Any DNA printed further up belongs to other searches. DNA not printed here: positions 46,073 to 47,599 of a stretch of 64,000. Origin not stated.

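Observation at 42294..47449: tRNA cluster linked to an RtcB RNA ligase operon, a candidate tRNA-repair counter-defence module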

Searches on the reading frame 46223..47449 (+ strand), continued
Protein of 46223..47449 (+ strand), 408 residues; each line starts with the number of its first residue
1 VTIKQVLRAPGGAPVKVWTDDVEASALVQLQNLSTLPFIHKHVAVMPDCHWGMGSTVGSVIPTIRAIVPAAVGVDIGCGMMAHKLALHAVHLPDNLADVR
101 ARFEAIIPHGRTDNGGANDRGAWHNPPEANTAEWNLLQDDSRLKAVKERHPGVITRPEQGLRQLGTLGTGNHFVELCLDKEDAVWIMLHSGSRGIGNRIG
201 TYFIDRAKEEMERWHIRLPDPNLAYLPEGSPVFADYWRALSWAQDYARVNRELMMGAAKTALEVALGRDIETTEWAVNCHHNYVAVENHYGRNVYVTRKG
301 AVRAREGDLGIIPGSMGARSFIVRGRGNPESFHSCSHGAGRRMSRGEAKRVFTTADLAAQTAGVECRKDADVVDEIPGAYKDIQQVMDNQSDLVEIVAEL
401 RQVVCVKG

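Call 48: find_related_loci(query=window:46223-47449:+, collection=genome_contigs, flank=8000)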
Query window:46223-47449:+ (408 aa) in genome_contigs; peptide patterns used: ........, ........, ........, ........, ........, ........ (x = any residue, [..] = any of these).
58 stretches matched a pattern; 49 encode a relative of the query (tblastn E <= 1e-3); 49 distinct loci.
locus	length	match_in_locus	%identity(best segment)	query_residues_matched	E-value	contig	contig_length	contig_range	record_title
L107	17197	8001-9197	63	13-408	2e-170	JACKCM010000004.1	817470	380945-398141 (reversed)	MAG: Candidatus Obscuribacterales bacterium isolate HK-STAS-CYAN-1 HK-STAS-CYAN-1_4, whole genome shotgun sequence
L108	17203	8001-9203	61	6-408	6e-168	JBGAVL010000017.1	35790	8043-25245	MAG: Candidatus Obscuribacteraceae bacterium isolate MAG_AAO_AS.36 AAOAS-36_NODE_17_length_35790_cov_4.471929, whole gen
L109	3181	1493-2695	61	6-408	7e-177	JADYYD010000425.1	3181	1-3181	MAG: Candidatus Melainabacteria bacterium isolate SJ512 c_000000684291, whole genome shotgun sequence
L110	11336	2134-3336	61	6-408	4e-168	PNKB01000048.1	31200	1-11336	MAG: Cyanobacteria bacterium PR.3.49 PR_1000468_31200, whole genome shotgun sequence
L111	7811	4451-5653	60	6-408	2e-167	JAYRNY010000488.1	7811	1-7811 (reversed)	MAG: bacterium isolate XM2_XAASGE4bin.41 k141_577679, whole genome shotgun sequence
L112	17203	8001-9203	63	6-408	1e-165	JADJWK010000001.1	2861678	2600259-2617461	MAG: Candidatus Melainabacteria bacterium isolate Kalu_18-Q3-R12-55_BAT3C.239 tig00000394-10-28572790, whole genome shot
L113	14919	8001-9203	60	6-408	8e-166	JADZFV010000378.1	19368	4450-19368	MAG: Candidatus Melainabacteria bacterium isolate SJ878 c_000000735410, whole genome shotgun sequence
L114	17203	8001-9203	60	6-408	3e-165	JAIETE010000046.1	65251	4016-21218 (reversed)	MAG: Candidatus Obscuribacterales bacterium isolate time.spades.CONCOCT.1kb_017 c_000000000004, whole genome shotgun seq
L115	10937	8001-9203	60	6-408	2e-165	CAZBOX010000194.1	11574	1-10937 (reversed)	MAG TPA_asm: uncultured Candidatus Obscuribacterales bacterium isolate binchicken_co396_274 genome assembly, contig: NOD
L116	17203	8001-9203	60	6-408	3e-165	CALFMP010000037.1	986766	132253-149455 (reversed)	MAG TPA_asm: uncultured Candidatus Melainabacteria bacterium isolate SRR6227243_bin.142_CONCOCT_v1.1_MAG genome assembly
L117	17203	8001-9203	60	6-408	2e-164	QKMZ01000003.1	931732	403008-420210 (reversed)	MAG: Candidatus Melainabacteria bacterium isolate BJP_IG3402_49_16 bjp_ig3402_sc_8, whole genome shotgun sequence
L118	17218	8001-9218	62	2-408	1e-160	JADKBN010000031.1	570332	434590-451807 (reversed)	MAG: Fibrobacteres bacterium isolate OdNE_18-Q3-R46-58_BAT3C.189 tig00228334-10-5700230, whole genome shotgun sequence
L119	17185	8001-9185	59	14-408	2e-153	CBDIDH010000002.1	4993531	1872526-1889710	MAG: Isosphaeraceae bacterium isolate bf57ecee-64b8-4635-b2f0-8f20a2db828e genome assembly, contig: contig_2, whole geno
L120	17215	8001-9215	59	1-408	3e-153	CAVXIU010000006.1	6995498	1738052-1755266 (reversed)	MAG: uncultured delta proteobacterium isolate MFD09212.bin.2.188 genome assembly, contig: contig_1259, whole genome shot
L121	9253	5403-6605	60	5-408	3e-152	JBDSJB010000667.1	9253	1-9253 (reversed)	MAG: Candidatus Binatia bacterium isolate cluster1_bin.312 k127_5046530, whole genome shotgun sequence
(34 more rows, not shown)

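Call 72: get_annotated_region(hit=H6, flank=3000)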
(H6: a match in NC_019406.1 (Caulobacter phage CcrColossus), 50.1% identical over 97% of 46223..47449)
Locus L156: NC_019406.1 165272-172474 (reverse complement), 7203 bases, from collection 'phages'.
description: Caulobacter phage CcrColossus, complete genome.
organism: Caulobacter phage CcrColossus (NCBI taxid 1211640)
taxonomy: Viruses; Duplodnaviria; Heunggongvirae; Uroviricota; Caudoviricetes; Dolichocephalovirinae; Colossusvirus; Colossusvirus colossus
host: Caulobacter crescentus; source: surface water; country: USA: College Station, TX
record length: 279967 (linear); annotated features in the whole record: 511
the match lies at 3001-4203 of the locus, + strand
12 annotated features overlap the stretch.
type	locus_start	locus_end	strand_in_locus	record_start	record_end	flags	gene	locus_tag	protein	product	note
CDS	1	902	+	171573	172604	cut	-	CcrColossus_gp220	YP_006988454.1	membrane protein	-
CDS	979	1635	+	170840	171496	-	-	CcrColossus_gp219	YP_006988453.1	putative TerD-like bacterial stress protein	-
CDS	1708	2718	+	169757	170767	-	-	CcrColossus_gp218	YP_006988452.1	hypothetical protein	-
CDS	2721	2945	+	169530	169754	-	-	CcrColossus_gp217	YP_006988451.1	hypothetical protein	-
CDS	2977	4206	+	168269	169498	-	-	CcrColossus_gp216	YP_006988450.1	tRNA splicing ligase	-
CDS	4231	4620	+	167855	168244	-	-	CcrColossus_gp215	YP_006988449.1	hypothetical protein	-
CDS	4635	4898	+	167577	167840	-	-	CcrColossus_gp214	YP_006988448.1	hypothetical protein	-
CDS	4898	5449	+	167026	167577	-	-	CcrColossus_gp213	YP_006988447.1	phosphoesterase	-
CDS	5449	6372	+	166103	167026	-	-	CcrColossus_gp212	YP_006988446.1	metal-dependent phosphohydrolase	-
CDS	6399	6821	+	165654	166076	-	-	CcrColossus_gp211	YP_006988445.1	hypothetical protein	-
CDS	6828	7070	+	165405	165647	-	-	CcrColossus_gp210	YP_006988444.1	hypothetical protein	-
CDS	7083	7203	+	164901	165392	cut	-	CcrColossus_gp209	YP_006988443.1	hypothetical protein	-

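Call 73: get_annotated_region(hit=H1, flank=3000)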
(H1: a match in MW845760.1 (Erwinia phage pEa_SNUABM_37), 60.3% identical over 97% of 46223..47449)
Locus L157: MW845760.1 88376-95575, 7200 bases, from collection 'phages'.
description: Erwinia phage pEa_SNUABM_37, complete genome.
organism: Erwinia phage pEa_SNUABM_37 (NCBI taxid 2859246)
taxonomy: Viruses; Duplodnaviria; Heunggongvirae; Uroviricota; Caudoviricetes
host: Erwinia amylovora; source: stream water; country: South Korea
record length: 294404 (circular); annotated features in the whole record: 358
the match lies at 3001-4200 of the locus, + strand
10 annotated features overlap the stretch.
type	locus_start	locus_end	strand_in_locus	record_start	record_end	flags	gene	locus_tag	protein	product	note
CDS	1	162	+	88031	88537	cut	-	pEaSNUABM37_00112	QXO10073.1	hypothetical protein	-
CDS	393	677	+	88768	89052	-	-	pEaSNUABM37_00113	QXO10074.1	hypothetical protein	-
CDS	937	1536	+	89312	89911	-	-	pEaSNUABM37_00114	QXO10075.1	hypothetical protein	-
CDS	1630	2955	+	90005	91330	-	-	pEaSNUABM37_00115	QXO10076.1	hypothetical protein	-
CDS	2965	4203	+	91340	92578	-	-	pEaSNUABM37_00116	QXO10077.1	hypothetical protein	-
CDS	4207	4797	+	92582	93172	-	-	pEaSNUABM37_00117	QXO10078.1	hypothetical protein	-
CDS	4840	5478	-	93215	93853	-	-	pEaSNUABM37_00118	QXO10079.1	hypothetical protein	-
CDS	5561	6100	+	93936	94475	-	-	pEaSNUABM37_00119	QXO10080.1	hypothetical protein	-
CDS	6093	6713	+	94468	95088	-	-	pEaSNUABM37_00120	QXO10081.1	hypothetical protein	-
CDS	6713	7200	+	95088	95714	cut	-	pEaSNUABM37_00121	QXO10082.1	hypothetical protein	-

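Call 74: get_annotated_region(hit=H4, flank=3000)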
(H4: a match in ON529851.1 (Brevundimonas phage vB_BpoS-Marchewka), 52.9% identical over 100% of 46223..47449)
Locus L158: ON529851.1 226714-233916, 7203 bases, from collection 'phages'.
description: Brevundimonas phage vB_BpoS-Marchewka, complete genome.
organism: Brevundimonas phage vB_BpoS-Marchewka (NCBI taxid 2948604)
taxonomy: Viruses; Duplodnaviria; Heunggongvirae; Uroviricota; Caudoviricetes; Dolichocephalovirinae
host: Brevundimonas pondensis LVF1; source: sewage; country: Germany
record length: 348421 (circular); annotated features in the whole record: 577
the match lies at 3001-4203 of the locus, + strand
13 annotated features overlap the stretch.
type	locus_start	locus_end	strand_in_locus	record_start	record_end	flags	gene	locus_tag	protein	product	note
CDS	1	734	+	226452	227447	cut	-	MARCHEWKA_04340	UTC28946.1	tellurite resistance protein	tellurite resistance protein TerC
CDS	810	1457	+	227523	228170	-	-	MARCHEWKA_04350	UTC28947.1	tellurium resistance protein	tellurium resistance protein TerD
CDS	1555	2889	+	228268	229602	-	-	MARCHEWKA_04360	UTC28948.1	hypothetical protein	-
CDS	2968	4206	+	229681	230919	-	-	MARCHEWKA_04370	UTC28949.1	tRNA-splicing ligase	tRNA-splicing ligase RtcB (3'-phosphate/5'-hydroxy nucleic acid ligase)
CDS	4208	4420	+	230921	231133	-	-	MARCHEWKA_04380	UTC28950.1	hypothetical protein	-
CDS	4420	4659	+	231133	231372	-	-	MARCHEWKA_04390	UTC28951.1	hypothetical protein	-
CDS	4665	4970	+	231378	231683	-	-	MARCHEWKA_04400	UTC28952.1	hypothetical protein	-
CDS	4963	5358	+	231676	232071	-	-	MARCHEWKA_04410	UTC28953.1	hypothetical protein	-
CDS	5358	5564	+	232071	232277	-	-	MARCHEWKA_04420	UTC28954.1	hypothetical protein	-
CDS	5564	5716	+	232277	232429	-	-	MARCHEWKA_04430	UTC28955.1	hypothetical protein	-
CDS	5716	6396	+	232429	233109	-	-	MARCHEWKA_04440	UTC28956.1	hypothetical protein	-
CDS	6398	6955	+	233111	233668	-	-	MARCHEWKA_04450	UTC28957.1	metallo-dependent phosphatase-like protein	-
CDS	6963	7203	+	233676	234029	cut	-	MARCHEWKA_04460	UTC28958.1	hypothetical protein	-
